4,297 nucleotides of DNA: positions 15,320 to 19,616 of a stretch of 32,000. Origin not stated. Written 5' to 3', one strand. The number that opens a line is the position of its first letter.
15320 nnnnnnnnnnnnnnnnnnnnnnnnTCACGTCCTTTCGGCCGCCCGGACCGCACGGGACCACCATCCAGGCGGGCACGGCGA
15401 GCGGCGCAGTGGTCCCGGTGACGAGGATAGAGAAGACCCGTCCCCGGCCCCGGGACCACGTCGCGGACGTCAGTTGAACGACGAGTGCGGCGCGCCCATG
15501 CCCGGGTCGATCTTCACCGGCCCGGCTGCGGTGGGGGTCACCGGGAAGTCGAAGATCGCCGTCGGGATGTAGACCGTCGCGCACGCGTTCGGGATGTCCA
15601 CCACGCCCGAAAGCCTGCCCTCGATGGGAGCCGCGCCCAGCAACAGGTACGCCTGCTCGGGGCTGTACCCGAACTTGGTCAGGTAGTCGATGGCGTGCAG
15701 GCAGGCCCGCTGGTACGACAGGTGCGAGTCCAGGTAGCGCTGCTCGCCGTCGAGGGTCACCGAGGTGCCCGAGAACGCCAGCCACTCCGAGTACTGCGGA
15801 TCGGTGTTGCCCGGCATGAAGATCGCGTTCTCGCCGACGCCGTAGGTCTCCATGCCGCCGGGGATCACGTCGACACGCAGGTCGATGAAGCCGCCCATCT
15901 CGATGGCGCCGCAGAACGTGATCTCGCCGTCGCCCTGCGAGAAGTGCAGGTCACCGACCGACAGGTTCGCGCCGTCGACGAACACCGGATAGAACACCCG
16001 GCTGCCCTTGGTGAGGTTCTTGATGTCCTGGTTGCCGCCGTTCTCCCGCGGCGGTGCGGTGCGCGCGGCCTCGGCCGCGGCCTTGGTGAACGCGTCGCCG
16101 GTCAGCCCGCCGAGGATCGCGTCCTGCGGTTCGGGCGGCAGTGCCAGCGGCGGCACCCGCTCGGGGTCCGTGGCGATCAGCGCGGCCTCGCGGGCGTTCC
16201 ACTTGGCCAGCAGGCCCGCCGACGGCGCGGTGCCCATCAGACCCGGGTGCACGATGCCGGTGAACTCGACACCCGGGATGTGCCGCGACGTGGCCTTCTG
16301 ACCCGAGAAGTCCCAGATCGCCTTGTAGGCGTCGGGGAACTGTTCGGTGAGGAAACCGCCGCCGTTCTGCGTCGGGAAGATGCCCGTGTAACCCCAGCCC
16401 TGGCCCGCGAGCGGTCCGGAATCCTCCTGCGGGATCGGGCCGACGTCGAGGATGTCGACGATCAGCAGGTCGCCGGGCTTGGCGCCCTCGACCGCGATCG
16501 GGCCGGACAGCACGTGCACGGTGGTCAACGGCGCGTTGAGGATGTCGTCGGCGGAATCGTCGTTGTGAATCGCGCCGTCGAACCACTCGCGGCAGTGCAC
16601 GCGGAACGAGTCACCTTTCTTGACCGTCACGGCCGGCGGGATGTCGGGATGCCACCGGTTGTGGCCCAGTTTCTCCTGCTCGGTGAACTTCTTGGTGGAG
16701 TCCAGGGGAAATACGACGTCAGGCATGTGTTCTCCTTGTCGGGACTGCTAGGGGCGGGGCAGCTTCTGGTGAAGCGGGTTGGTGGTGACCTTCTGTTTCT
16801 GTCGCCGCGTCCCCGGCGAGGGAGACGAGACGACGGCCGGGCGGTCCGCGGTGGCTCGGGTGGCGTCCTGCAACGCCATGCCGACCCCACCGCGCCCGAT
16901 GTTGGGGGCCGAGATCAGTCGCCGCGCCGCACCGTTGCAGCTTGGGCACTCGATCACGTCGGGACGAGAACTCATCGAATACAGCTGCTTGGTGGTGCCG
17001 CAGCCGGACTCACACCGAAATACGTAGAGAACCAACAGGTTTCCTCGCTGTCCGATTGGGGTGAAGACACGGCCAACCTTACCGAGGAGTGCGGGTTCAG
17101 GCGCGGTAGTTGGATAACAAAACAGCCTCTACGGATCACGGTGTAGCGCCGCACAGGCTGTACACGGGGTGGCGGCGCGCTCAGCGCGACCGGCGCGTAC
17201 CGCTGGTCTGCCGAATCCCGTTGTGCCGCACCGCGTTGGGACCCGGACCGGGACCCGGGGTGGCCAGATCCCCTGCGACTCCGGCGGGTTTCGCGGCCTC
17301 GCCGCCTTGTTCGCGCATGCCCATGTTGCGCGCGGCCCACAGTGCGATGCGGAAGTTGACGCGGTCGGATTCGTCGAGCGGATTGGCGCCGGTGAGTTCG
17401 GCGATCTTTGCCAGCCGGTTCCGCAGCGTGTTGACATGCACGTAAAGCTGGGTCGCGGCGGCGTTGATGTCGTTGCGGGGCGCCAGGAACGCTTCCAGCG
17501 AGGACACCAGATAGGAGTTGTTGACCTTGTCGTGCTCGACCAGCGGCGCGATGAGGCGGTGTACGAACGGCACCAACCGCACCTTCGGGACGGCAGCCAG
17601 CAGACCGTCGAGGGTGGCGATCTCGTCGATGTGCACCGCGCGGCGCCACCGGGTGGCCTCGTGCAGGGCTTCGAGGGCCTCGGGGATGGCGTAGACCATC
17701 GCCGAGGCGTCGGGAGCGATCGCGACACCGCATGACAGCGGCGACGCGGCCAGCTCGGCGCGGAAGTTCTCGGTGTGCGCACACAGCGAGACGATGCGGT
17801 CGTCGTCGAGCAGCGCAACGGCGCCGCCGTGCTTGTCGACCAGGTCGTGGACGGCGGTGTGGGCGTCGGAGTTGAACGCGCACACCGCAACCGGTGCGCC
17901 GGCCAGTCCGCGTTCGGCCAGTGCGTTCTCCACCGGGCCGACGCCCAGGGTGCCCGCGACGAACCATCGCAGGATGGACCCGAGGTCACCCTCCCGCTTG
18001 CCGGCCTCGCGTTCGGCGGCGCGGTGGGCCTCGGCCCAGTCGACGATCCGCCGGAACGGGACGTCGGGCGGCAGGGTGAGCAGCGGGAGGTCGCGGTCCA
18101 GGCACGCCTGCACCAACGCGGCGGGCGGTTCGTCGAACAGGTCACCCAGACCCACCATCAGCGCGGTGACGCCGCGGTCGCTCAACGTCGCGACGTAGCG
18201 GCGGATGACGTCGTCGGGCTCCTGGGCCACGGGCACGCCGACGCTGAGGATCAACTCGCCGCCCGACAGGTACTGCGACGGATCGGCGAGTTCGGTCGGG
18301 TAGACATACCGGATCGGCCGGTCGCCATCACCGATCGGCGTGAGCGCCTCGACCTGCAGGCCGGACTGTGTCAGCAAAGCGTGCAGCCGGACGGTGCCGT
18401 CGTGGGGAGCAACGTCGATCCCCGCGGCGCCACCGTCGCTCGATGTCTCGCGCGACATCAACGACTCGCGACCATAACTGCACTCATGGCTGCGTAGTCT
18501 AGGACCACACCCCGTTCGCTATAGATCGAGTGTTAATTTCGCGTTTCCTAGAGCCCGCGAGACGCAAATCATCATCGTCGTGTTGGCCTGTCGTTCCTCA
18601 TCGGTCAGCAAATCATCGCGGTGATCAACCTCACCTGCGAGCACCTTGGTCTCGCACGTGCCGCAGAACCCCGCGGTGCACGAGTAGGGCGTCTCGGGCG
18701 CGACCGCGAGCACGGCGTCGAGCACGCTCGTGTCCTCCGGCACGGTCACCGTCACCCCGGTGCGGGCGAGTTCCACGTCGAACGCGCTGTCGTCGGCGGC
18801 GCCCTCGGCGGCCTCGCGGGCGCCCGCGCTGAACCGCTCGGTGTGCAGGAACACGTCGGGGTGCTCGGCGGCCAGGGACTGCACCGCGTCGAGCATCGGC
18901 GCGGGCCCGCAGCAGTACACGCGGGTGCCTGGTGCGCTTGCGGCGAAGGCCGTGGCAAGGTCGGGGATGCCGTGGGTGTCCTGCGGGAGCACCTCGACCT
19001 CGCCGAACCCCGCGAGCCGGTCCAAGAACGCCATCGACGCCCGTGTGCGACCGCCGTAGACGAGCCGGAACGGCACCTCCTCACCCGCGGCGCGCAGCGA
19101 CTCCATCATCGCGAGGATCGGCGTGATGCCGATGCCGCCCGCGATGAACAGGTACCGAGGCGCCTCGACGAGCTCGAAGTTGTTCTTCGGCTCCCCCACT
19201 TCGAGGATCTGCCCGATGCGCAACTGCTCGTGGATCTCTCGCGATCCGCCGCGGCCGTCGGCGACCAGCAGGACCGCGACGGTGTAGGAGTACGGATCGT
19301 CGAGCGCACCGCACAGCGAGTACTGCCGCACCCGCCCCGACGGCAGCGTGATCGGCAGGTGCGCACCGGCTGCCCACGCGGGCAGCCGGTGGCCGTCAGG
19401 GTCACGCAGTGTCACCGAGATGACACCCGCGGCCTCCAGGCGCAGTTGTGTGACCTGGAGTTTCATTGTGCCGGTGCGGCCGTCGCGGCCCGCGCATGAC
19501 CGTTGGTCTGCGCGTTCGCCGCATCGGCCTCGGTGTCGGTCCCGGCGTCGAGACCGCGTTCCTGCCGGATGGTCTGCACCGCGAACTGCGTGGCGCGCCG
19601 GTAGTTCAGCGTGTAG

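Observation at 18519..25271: Seven-gene translationally coupled operon for an unassigned guanidino/N-rich compound catabolic pathway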

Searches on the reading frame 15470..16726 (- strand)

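Call 6: search_protein_families(library=pfam, proteins=[window:15470-16726:-])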
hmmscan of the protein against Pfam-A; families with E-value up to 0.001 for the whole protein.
window:15470-16726:- (418 aa): 1 family
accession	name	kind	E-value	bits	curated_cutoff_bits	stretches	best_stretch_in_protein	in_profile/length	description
PF03069.20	FmdA_AmdA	-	3.6e-175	582.8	27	1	8-394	2-373/373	Acetamidase/Formamidase family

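Call 76: search_protein_families(library=ncbifam, proteins=[window:15470-16726:-], max_evalue=1e-10)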
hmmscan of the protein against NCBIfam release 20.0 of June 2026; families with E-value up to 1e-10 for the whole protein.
window:15470-16726:- (418 aa): 1 family
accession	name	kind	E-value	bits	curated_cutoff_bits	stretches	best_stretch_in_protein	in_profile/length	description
NF045496.1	FormamaseFmdA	equivalog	8.1e-211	699.9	500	1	3-415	2-406/407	formamidase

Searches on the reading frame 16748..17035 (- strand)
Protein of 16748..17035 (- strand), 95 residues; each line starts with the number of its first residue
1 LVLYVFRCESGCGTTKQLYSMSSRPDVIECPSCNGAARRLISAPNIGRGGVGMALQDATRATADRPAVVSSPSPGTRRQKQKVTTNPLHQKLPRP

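Call 28: search_protein_families(library=pfam, proteins=[window:16748-17035:-], max_evalue=0.01)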
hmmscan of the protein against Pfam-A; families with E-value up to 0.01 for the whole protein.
window:16748-17035:- (95 aa): 1 family
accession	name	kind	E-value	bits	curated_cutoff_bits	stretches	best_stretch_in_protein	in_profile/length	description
PF09723.15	Zn_ribbon_8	-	6.1e-09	36.2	34.4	1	1-41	1-41/41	Zinc ribbon domain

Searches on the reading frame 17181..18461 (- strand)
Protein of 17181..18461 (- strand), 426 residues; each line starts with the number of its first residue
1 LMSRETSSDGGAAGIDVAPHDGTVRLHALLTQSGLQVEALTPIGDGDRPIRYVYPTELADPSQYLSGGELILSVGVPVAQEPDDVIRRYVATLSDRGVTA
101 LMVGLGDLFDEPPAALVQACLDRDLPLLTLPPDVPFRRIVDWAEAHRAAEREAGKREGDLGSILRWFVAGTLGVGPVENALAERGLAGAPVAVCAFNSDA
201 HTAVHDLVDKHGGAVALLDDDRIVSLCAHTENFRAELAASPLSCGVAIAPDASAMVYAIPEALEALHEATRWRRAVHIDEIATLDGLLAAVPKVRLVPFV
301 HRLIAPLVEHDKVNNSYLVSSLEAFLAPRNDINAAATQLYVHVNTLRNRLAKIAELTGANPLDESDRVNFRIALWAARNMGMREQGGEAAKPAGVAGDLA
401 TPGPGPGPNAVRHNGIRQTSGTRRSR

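Call 6: search_protein_families(library=pfam, proteins=[window:17181-18461:-])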
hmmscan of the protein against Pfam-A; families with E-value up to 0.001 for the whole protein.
window:17181-18461:- (426 aa): 2 families
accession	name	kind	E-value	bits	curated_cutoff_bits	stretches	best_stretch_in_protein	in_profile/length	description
PF07905.16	PucR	-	6.7e-20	72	33.5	1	47-140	21-111/118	Purine catabolism regulatory protein-like family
PF13556.12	HTH_30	-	9.1e-17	61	27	1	318-375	1-58/59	PucR C-terminal helix-turn-helix domain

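Call 76: search_protein_families(library=ncbifam, proteins=[window:17181-18461:-], max_evalue=1e-10)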
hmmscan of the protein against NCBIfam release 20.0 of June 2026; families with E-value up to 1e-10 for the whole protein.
window:17181-18461:- (426 aa): 1 family
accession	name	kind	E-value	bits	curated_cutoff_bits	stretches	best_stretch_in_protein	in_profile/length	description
NF045769.1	TransActPmfR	equivalog_domain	1.5e-11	43.5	800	0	27-139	9-120/470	transcciptional activator PmfR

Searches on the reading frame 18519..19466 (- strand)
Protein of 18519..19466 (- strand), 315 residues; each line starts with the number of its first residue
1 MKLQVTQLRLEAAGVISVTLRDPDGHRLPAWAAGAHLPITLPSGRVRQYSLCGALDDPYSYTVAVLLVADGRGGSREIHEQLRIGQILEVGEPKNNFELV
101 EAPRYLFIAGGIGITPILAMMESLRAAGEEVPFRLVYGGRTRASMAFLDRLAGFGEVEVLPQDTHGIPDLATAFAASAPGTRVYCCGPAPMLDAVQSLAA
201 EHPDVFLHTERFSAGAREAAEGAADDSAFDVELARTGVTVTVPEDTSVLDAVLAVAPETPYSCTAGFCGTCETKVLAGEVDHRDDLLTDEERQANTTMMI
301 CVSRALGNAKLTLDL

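Call 3: search_protein_families(library=pfam, proteins=[window:18519-19466:-])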
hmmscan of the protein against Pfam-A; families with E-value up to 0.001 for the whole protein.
window:18519-19466:- (315 aa): 3 families
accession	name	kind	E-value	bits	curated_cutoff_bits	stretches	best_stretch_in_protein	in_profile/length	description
PF00111.32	Fer2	-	8.2e-15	54.9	21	1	233-305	3-76/77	2Fe-2S iron-sulfur cluster binding domain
PF00175.26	NAD_binding_1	-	3.8e-09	37.6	22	1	107-196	1-108/109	Oxidoreductase NAD-binding domain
PF22290.1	DmmA-like_N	-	4.2e-07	30.9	33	1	102-202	18-117/124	Dimethylamine monooxygenase subunit DmmA-like, N-terminal domain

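Call 4: search_protein_families(library=ncbifam, proteins=[window:18519-19466:-])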
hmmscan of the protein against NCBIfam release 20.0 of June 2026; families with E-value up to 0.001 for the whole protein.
window:18519-19466:- (315 aa): 16 families
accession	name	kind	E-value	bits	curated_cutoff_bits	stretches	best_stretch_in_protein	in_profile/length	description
TIGR02160.1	PA_CoA_Oxy5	hypoth_equivalog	3.1e-32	111.8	420.8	2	46-153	51-160/352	1,2-phenylacetyl-CoA epoxidase subunit PaaE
NF058606.1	GlBtMonoRdsGbcB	equivalog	2.9e-24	85.6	500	2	182-309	215-358/362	glycine betaine monooxygenase reductase subunit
NF040810.1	BenC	equivalog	1.9e-23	83.1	430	2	4-154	108-257/333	benzoate 1,2-dioxygenase electron transfer component BenC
NF007964.0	PRK10684.1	equivalog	2.5e-21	76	383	2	181-309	204-330/333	NADH oxidoreductase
NF008822.0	PRK11872.1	equivalog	2.3e-18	66.3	402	2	43-156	150-263/341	anthranilate 1,2-dioxygenase electron transfer component AntC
NF009805.0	PRK13289.1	equivalog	1.2e-17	64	432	1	4-152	158-311/399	NO-inducible flavohemoprotein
NF045803.1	MethMoxFADbindMmoC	equivalog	1.2e-17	63.8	500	1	24-152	133-263/343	aromatic/alkene monooxygenase hydroxylase FAD-binding subunit MmoC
TIGR02008.1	fdx_plant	subfamily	3.1e-12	46.1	81.15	1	237-307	14-84/97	ferredoxin [2Fe-2S]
NF000796.0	PRK00054.1-1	equivalog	8e-12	44.9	224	1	81-202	69-192/254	dihydroorotate dehydrogenase electron transfer subunit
NF004317.0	PRK05713.1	equivalog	2.4e-11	43.5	338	1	238-310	9-81/312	iron-sulfur-binding ferredoxin reductase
NF000797.0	PRK00054.1-2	equivalog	9.6e-09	34.9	270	1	75-214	85-229/267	dihydroorotate dehydrogenase electron transfer subunit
NF041393.1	Frdxn_Halo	equivalog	3.1e-08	33.5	150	1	230-305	31-106/128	ferredoxin Fer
NF000799.0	PRK00054.1-4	equivalog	6.4e-08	32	314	1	62-212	66-219/258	dihydroorotate dehydrogenase electron transfer subunit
NF007985.1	PRK10713.1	equivalog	1.6e-06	27.6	75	1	232-287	2-58/81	class I ribonucleotide reductase maintenance protein YfaE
NF000798.0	PRK00054.1-3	equivalog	7.6e-06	25.7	219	1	67-201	66-196/244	dihydroorotate dehydrogenase electron transfer subunit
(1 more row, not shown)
